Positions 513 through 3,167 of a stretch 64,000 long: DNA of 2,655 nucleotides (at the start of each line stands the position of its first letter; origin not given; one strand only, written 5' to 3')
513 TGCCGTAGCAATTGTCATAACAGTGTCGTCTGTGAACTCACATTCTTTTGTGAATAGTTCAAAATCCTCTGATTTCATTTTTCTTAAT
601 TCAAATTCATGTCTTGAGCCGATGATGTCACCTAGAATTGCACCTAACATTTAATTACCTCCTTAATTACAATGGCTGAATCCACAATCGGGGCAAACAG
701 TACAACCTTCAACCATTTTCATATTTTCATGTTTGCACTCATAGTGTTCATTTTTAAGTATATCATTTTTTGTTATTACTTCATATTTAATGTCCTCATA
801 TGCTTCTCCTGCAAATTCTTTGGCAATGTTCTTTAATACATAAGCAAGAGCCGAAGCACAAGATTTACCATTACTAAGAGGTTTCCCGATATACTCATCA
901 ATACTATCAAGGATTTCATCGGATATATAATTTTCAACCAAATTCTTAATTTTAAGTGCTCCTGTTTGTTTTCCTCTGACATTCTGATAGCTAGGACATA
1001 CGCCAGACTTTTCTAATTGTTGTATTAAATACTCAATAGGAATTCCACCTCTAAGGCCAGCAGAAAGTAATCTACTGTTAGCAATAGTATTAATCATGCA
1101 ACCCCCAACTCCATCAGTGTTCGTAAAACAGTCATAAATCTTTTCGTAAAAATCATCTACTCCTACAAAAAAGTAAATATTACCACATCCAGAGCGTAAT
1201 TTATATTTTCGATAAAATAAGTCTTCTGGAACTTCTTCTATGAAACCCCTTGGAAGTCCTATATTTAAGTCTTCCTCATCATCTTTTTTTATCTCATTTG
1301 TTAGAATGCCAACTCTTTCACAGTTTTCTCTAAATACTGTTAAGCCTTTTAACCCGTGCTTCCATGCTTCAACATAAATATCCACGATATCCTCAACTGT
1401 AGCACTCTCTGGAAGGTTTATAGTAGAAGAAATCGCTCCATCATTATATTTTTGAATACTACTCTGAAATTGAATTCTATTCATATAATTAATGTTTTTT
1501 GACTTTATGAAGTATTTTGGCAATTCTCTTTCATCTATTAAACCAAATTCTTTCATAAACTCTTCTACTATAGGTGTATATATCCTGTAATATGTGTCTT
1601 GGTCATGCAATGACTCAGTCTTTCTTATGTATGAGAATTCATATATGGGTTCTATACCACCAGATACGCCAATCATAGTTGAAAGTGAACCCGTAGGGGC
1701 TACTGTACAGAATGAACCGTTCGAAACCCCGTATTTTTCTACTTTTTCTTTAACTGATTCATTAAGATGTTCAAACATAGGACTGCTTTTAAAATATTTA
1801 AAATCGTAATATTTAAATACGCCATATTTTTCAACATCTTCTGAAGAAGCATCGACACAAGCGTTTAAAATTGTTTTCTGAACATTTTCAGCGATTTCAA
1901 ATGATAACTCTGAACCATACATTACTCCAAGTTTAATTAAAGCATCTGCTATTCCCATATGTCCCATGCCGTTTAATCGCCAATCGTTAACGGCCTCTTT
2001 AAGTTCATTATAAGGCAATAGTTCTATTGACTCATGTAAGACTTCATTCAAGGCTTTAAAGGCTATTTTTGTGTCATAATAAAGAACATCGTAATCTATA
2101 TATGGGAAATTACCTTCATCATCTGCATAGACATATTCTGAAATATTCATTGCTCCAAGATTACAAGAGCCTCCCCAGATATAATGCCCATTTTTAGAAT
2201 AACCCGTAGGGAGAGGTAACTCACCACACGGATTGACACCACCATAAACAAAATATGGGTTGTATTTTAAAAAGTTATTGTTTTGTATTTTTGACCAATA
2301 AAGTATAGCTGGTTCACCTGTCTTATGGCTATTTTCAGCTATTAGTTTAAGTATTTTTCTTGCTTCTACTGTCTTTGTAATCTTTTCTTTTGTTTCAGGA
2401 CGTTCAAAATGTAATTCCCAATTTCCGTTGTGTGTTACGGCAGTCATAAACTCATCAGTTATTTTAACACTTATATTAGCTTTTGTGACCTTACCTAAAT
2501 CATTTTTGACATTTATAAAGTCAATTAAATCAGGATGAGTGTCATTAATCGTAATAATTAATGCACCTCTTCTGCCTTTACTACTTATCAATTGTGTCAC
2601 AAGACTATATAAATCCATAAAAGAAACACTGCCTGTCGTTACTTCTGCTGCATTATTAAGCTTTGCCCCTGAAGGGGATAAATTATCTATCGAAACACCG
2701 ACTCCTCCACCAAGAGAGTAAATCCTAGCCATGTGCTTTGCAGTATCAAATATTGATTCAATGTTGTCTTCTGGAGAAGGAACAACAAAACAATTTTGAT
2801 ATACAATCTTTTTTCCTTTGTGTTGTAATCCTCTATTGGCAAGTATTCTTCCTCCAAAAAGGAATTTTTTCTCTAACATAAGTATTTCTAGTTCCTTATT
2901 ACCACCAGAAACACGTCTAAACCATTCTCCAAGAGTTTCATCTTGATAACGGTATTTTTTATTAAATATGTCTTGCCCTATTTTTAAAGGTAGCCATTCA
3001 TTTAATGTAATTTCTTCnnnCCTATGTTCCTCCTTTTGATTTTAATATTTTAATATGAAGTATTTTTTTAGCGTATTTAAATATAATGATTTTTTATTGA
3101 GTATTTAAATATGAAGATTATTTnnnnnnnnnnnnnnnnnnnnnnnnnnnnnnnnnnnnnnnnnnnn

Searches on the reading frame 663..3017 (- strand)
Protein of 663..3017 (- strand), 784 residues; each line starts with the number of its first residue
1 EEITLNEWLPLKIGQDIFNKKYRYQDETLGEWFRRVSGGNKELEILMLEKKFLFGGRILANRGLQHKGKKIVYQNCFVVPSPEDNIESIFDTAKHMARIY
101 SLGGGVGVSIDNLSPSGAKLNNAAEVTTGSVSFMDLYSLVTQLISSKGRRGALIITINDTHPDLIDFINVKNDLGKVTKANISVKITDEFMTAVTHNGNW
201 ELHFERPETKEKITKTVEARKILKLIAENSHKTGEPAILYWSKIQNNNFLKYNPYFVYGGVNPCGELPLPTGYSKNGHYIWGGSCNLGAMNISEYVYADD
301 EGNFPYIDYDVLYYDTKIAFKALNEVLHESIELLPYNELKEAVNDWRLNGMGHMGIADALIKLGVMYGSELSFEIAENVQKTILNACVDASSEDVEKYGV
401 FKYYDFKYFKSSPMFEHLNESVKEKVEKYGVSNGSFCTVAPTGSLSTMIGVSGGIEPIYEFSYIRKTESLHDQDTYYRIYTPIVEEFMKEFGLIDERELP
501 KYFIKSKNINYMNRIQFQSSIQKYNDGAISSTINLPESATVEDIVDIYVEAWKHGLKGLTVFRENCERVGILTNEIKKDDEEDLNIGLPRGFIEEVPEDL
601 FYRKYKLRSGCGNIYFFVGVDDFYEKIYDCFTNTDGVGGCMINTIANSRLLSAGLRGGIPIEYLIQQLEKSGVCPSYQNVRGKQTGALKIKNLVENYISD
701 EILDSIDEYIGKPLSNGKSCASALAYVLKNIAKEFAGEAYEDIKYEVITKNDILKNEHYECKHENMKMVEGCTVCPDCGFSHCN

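Call 84: search_protein_families(library=phrogs, proteins=[window:663-3017:-], max_evalue=0.00001)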
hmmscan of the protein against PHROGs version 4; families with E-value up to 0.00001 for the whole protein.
window:663-3017:- (784 aa): 7 families
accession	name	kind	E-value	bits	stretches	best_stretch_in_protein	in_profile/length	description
phrog_84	-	DNA, RNA and nucleotide metabolism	3.9e-102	344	1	42-783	248-973/975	ribonucleoside-diphosphate reductase large subunit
phrog_3844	-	moron, auxiliary metabolic gene and host takeover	5.6e-27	95.8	1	211-558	83-426/451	NrdA-like aerobic NDP reductase large subunit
phrog_367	-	DNA, RNA and nucleotide metabolism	9.2e-27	94.5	1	120-565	252-652/701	ribonucleotide reductase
phrog_3987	-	DNA, RNA and nucleotide metabolism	1.9e-18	67.3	1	75-202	221-352/467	ribonucleotide reductase large subunit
phrog_12229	-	DNA, RNA and nucleotide metabolism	1.3e-08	34.7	1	57-212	64-204/577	ribonucleotide reductase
phrog_23565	-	DNA, RNA and nucleotide metabolism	3.8e-08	34.7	1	614-783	45-198/199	ribonucleotide reductase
phrog_6132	-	DNA, RNA and nucleotide metabolism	7.5e-06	26.4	0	76-139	218-280/530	ribonucleotide reductase large subunit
